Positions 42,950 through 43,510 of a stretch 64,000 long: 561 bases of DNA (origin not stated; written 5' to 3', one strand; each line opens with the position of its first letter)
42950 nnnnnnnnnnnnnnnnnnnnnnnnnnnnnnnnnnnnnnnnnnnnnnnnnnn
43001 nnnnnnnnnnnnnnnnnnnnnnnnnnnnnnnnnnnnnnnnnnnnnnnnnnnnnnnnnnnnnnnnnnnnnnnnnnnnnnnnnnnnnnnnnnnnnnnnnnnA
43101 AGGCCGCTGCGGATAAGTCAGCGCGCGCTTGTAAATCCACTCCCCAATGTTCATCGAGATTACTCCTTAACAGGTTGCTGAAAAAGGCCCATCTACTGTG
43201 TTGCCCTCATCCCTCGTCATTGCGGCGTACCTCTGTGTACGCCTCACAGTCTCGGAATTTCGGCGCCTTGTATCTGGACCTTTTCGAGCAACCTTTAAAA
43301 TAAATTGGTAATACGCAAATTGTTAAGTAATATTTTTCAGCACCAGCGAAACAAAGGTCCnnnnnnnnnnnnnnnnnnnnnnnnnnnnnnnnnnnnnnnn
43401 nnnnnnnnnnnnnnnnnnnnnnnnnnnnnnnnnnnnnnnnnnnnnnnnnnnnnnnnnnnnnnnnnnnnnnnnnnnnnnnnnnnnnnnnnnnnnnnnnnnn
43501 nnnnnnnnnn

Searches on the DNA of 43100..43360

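Call 84: search_rna_families(source=window, start=43100, end=43360, threshold=evalue, max_evalue=1)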
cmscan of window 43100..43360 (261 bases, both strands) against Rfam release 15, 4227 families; matches with E-value up to 1: 0.
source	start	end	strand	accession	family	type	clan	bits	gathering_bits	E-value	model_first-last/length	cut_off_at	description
